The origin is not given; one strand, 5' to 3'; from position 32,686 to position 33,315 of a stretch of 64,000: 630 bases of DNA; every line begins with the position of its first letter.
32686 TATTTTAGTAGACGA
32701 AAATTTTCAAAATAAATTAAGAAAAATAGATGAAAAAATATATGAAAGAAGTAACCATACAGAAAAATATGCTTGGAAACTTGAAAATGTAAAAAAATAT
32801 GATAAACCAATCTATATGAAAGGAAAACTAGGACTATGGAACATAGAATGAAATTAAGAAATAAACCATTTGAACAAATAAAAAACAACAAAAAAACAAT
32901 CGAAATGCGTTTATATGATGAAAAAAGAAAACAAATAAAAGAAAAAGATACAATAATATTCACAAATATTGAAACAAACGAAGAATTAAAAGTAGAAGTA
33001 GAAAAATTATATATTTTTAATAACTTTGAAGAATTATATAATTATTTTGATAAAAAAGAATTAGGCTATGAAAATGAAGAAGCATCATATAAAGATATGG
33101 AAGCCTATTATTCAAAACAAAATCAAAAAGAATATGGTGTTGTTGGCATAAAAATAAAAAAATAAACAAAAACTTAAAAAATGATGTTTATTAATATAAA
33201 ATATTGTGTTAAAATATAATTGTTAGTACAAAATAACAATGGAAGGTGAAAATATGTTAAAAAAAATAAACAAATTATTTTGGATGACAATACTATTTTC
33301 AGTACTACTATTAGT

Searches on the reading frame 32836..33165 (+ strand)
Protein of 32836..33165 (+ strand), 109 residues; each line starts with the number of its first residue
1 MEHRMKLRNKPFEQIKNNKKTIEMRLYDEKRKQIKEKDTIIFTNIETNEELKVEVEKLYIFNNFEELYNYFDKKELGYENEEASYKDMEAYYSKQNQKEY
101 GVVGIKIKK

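Call 3: search_protein_families(library=pfam, proteins=[window:32836-33165:+], max_evalue=0.01)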
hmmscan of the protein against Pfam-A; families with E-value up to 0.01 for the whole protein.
window:32836-33165:+ (109 aa): 2 families
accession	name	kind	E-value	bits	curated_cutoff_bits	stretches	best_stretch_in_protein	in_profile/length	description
PF04266.20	ASCH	-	2.3e-08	35.1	21.2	1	5-108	1-100/103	ASCH domain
PF12961.13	DUF3850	-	0.0075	16.9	22.9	0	3-50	2-47/77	Domain of unknown function (DUF3850)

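Call 4: search_protein_families(library=ncbifam, proteins=[window:32836-33165:+], max_evalue=0.01)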
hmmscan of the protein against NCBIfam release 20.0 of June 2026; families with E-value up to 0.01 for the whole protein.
window:32836-33165:+ (109 aa): 0 families

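Call 5: search_protein_families(library=padloc, proteins=[window:32836-33165:+], max_evalue=0.01)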
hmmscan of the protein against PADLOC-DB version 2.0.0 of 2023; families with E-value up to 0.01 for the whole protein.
window:32836-33165:+ (109 aa): 0 families

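Call 44: search_solved_structures(query=window:32836-33165:+, max_evalue=1)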
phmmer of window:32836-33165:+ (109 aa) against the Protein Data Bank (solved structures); distinct sequences matched with E-value up to 1: 3.
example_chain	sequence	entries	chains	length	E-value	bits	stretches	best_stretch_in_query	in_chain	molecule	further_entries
2z0t_A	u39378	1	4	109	2.5e-12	50.3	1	3-108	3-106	Putative uncharacterized protein PH0355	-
1s04_A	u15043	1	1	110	6.8e-12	48.9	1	1-108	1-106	hypothetical protein PF0455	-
1xne_A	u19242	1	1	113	5.2e-05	26.8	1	3-108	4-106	hypothetical protein PF0469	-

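Call 63: find_homologous_proteins(query=window:32836-33165:+)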
Query window:32836-33165:+ (109 aa): 428 proteins with E <= 0.001 among 428 candidates; the best 120 are listed.
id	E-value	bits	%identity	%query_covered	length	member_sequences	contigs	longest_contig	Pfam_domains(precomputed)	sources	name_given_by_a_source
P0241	2.7e-54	199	97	94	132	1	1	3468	PF04266.21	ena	-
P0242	6.1e-54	198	91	100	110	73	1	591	PF04266.21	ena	-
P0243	8.3e-37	143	69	100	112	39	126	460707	PF04266.21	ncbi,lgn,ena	-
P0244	2.3e-34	135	65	100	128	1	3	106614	PF04266.21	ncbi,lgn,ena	-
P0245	2.6e-34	135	62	99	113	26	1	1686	PF12961.14,PF04266.21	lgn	-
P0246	3.2e-34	135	65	100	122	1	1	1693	PF04266.21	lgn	-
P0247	7.2e-34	134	64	100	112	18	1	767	PF04266.21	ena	-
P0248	1.4e-33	133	66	99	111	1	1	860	PF04266.21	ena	-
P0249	1.8e-33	133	60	98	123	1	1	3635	PF12961.14,PF04266.21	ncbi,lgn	-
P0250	2.7e-33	132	64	97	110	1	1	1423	PF04266.21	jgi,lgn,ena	-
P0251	3.1e-33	132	65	100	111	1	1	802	PF04266.21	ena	-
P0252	3.2e-33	132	62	100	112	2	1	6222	PF04266.21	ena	-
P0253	6.0e-33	131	68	99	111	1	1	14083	PF04266.21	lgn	-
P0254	7.7e-33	131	69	95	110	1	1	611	PF04266.21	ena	-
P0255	1.0e-32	130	66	97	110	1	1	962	PF04266.21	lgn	-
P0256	1.2e-32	130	65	95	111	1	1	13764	PF04266.21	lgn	-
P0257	1.8e-32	129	63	99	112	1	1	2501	PF04266.21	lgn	-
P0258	2.2e-32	129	60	99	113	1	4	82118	PF04266.21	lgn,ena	-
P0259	7.3e-32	127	62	99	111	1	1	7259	PF04266.21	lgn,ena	-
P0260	9.9e-32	127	63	97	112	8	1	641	PF04266.21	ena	-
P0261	1.2e-31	127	62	99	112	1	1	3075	PF04266.21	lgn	-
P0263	1.2e-31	127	64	99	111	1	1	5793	PF04266.21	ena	-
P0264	1.5e-31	126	64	99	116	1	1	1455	PF04266.21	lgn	-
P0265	1.6e-31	126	64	96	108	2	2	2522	PF04266.21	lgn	-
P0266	2.1e-31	126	63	98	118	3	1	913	PF04266.21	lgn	-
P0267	2.3e-31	126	63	95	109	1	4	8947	PF04266.21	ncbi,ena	-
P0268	2.6e-31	126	64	99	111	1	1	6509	PF04266.21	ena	-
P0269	3.0e-31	126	60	98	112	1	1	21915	PF04266.21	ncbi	ncbi:MAG: ASCH domain-containing protein [Bacilli bacterium]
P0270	4.4e-31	125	61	99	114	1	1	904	PF04266.21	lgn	-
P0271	4.8e-31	125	64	97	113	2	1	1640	PF04266.21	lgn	-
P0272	5.4e-31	125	58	98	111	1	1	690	PF04266.21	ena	-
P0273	5.8e-31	125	63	99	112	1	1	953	PF04266.21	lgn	-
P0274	5.9e-31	125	60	100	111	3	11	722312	PF04266.21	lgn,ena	-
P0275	5.9e-31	125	61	99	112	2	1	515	PF04266.21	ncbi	-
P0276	6.8e-31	124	62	99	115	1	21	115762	PF04266.21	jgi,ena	-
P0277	7.0e-31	124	64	97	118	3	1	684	PF04266.21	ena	-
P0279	7.3e-31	124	62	95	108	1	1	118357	PF04266.21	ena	-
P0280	1.2e-30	124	62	97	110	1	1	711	PF04266.21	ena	-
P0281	1.2e-30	124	63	99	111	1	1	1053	PF04266.21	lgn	-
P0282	1.2e-30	124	61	98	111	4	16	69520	PF04266.21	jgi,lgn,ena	-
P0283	1.3e-30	123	63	99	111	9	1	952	PF04266.21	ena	-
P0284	1.4e-30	123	61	99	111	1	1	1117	PF04266.21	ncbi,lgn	-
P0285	1.4e-30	123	62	95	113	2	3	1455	PF04266.21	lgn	-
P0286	1.7e-30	123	65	94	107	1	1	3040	PF04266.21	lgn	-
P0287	1.8e-30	123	60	98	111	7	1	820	PF04266.21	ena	-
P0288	1.8e-30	123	61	99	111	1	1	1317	PF04266.21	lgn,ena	-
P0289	1.9e-30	123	60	95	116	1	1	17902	PF04266.21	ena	-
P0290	1.9e-30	123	64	99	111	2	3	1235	PF04266.21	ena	-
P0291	2.3e-30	123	61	99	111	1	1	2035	PF04266.21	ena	-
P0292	2.3e-30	123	61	97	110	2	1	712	PF04266.21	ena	-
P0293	2.4e-30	123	60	99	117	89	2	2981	PF04266.21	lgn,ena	-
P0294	2.7e-30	122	59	99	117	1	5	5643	PF04266.21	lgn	-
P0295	2.7e-30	122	62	99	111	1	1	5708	PF04266.21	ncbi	-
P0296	2.8e-30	122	61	97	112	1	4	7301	PF04266.21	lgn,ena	-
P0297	3.1e-30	122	61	96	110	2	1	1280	PF04266.21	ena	-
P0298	3.1e-30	122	60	99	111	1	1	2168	PF04266.21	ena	-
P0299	3.4e-30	122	61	99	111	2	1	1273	PF04266.21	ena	-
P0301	3.6e-30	122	58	100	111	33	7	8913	PF04266.21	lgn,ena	-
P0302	4.5e-30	122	62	99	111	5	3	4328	PF04266.21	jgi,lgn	-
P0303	4.7e-30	122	61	99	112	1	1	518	PF04266.21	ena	-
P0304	5.6e-30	121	60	95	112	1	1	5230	PF04266.21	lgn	-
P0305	5.8e-30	121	61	96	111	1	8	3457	PF04266.21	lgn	-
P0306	6.1e-30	121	61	99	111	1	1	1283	PF04266.21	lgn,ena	-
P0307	6.1e-30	121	58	100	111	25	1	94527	PF04266.21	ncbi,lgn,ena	-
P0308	6.8e-30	121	60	95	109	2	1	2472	PF04266.21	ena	-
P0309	7.5e-30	121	63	100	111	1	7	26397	PF04266.21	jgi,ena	-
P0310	8.5e-30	121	61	99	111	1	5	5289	PF04266.21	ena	-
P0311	9.0e-30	121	60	99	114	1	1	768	PF04266.21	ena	-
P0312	9.1e-30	121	60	97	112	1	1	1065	PF04266.21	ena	-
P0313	9.2e-30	121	65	95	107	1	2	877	PF04266.21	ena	-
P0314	1.1e-29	121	58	98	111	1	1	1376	PF04266.21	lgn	-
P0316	1.1e-29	120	61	99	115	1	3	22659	PF04266.21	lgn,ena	-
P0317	1.3e-29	120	60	99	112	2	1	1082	PF04266.21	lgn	-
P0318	1.3e-29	120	58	97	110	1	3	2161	PF12961.14,PF04266.21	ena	-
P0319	1.3e-29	120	60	100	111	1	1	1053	PF04266.21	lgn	-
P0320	1.5e-29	120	61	99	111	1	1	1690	PF04266.21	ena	-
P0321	1.6e-29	120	60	99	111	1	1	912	PF04266.21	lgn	-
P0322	2.0e-29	120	62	99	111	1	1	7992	PF04266.21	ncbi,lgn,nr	ncbi:MAG: ASCH domain-containing protein [bacterium]|nr:ASCH domain-containing protein [bacterium]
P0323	2.1e-29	120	61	99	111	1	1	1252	PF04266.21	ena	-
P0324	2.4e-29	119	61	99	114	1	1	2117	PF04266.21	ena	-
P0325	2.5e-29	119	62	98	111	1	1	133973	PF04266.21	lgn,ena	-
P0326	2.7e-29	119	58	96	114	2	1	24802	PF04266.21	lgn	-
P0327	2.8e-29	119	61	99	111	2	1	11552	PF04266.21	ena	-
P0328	2.9e-29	119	59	99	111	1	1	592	PF04266.21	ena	-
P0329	3.1e-29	119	61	99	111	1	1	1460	PF04266.21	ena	-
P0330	5.3e-29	118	62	98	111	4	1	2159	PF04266.21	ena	-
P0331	6.0e-29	118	61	99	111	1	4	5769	PF04266.21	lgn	-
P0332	6.1e-29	118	61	99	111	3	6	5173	PF04266.21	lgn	-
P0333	6.3e-29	118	59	99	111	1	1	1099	PF04266.21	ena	-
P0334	6.4e-29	118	60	100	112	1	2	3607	PF04266.21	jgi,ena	-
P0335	7.8e-29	118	58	99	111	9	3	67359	PF04266.21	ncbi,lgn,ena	-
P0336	8.4e-29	118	59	99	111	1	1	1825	PF04266.21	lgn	-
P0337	9.1e-29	118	59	99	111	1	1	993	PF04266.21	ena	-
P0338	9.1e-29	118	60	99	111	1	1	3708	PF04266.21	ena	-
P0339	1.0e-28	117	61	99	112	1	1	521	PF04266.21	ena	-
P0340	1.1e-28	117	57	99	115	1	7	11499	PF04266.21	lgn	-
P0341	1.1e-28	117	58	99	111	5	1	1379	PF04266.21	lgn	-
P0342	1.1e-28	117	60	99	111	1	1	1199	PF04266.21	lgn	-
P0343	1.1e-28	117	58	96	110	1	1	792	PF04266.21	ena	-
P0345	1.3e-28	117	59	99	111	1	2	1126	PF04266.21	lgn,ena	-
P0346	1.4e-28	117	57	99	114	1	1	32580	PF04266.21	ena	-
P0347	2.0e-28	116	60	100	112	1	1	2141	PF04266.21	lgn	-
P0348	2.1e-28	116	58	96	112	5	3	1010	PF04266.21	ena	-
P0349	2.3e-28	116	61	98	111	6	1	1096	PF04266.21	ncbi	-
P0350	2.4e-28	116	58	99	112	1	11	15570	PF04266.21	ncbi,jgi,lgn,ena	jgi:ASC-1-like (ASCH) protein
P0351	3.1e-28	116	56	99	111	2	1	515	PF04266.21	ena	-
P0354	3.6e-28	116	60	95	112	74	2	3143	PF04266.21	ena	-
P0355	3.8e-28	116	61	99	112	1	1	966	PF04266.21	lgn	-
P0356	4.4e-28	115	59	97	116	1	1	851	PF04266.21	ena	-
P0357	4.5e-28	115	57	99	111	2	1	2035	PF04266.21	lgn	-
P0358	4.8e-28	115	54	100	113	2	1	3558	PF04266.21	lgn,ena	-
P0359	5.5e-28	115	59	95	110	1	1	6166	PF04266.21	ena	-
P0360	5.6e-28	115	60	99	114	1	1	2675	PF04266.21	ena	-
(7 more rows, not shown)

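Call 64: find_encoding_contigs(protein=P0274, flank=4000, max_places=3)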
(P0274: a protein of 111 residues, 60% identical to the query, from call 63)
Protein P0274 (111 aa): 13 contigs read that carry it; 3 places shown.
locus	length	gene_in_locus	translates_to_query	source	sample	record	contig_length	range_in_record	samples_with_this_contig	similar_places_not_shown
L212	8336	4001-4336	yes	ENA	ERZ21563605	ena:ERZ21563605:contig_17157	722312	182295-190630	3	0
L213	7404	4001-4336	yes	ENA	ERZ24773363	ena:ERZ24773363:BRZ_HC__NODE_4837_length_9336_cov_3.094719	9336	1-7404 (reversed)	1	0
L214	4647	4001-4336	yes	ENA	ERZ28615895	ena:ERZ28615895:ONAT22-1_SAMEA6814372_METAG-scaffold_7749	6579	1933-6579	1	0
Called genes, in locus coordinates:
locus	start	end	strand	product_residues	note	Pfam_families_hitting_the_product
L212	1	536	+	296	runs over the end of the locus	PF02016:Peptidase_S66, PF17676:Peptidase_S66C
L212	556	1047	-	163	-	-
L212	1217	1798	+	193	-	PF03193:RsgA_GTPase (weak), PF01926:MMR_HSR1, PF04548:AIG1 (weak)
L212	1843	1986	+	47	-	-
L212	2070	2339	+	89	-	-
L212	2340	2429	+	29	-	PF02421:FeoB_N (weak), PF01926:MMR_HSR1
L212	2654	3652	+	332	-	PF03193:RsgA_GTPase (faint), PF00009:GTP_EFTU, PF01926:MMR_HSR1, PF02421:FeoB_N, PF14714:KH_dom-like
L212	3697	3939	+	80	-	PF14069:SpoVIF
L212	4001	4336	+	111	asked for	PF04266:ASCH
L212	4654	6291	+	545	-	PF12799:LRR_4 (faint), PF13306:LRR_5 (faint), PF03382:DUF285, PF13855:LRR_8 (faint), PF23952:LRR_EndoS (faint), PF24758:LRR_At5g56370 (faint), PF24048:LRR_NXF1-5 (faint), PF03382:DUF285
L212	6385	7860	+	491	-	PF09547:SpoIVA_ATPase, PF20438:SpoIVA_middle, PF20439:SpoIVA_C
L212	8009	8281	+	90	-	PF00216:Bac_DNA_binding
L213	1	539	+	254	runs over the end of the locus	PF02016:Peptidase_S66, PF17676:Peptidase_S66C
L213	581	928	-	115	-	-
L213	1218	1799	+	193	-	PF03193:RsgA_GTPase (weak), PF01926:MMR_HSR1, PF04548:AIG1 (faint)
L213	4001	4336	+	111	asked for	PF04266:ASCH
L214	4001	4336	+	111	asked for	PF04266:ASCH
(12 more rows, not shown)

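Call 65: find_encoding_contigs(protein=P0276, flank=4000, max_places=3)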
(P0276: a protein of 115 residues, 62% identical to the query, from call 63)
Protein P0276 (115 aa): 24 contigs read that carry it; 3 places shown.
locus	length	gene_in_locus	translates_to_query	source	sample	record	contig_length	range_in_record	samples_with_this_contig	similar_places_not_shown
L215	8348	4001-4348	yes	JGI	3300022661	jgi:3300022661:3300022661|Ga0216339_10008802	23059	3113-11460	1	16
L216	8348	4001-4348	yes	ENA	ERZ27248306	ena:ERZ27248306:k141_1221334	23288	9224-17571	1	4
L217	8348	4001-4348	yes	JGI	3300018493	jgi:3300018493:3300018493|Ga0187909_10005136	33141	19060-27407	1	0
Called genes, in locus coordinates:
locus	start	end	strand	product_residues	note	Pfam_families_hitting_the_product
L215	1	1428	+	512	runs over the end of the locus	PF00768:Peptidase_S11, PF13354:Beta-lactamase2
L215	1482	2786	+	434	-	PF02881:SRP54_N, PF06414:Zeta_toxin (faint), PF13401:AAA_22 (weak), PF00448:SRP54, PF02978:SRP_SPB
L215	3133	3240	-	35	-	-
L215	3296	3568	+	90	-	-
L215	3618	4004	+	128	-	PF04266:ASCH (weak)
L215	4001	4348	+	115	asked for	PF04266:ASCH (weak)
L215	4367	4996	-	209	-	PF02557:VanY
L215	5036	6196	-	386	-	PF02557:VanY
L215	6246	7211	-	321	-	PF02557:VanY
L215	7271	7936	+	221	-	PF01048:PNP_UDP_1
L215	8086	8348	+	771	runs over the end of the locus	PF12705:PDDEXK_1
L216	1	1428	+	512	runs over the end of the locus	PF00768:Peptidase_S11, PF13354:Beta-lactamase2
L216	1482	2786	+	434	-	PF02881:SRP54_N, PF06414:Zeta_toxin (faint), PF13401:AAA_22 (weak), PF00448:SRP54, PF02978:SRP_SPB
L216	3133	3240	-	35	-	-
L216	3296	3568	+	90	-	-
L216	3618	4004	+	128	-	PF04266:ASCH (weak)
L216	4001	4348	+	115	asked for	PF04266:ASCH (weak)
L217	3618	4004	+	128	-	PF04266:ASCH (weak)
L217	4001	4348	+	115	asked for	PF04266:ASCH (weak)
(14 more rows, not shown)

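Call 66: find_encoding_contigs(protein=P0307, flank=4000, max_places=3)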
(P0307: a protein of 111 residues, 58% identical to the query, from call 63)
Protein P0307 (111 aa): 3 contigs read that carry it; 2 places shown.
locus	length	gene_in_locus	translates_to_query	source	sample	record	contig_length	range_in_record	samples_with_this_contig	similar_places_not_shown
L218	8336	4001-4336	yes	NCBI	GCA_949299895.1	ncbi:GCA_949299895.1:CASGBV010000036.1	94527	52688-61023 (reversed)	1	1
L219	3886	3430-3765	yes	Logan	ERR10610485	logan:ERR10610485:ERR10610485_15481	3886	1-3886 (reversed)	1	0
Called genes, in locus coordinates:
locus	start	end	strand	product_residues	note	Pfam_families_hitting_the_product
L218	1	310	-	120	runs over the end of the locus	-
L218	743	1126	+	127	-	PF05105:Phage_holin_4_1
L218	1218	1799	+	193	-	PF03193:RsgA_GTPase (weak), PF01926:MMR_HSR1, PF04548:AIG1 (faint)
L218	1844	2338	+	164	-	-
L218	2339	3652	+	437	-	PF00025:Arf (faint), PF00071:Ras (faint), PF01926:MMR_HSR1, PF02421:FeoB_N, PF00009:GTP_EFTU, PF01926:MMR_HSR1, PF02421:FeoB_N, PF14714:KH_dom-like, +4 more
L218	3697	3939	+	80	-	PF14069:SpoVIF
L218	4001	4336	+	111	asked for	PF04266:ASCH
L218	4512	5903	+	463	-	PF03382:DUF285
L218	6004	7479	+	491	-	PF09547:SpoIVA_ATPase, PF20438:SpoIVA_middle, PF20439:SpoIVA_C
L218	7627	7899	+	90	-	PF00216:Bac_DNA_binding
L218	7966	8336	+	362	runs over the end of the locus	PF01743:PolyA_pol, PF12627:PolyA_pol_RNAbd, PF13735:tRNA_NucTran2_2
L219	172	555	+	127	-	PF05105:Phage_holin_4_1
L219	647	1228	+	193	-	PF03193:RsgA_GTPase (weak), PF01926:MMR_HSR1, PF04548:AIG1 (faint)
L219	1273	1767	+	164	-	-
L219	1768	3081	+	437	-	PF00025:Arf (faint), PF00071:Ras (faint), PF01926:MMR_HSR1, PF02421:FeoB_N, PF00009:GTP_EFTU, PF01926:MMR_HSR1, PF02421:FeoB_N, PF14714:KH_dom-like, +4 more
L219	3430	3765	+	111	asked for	PF04266:ASCH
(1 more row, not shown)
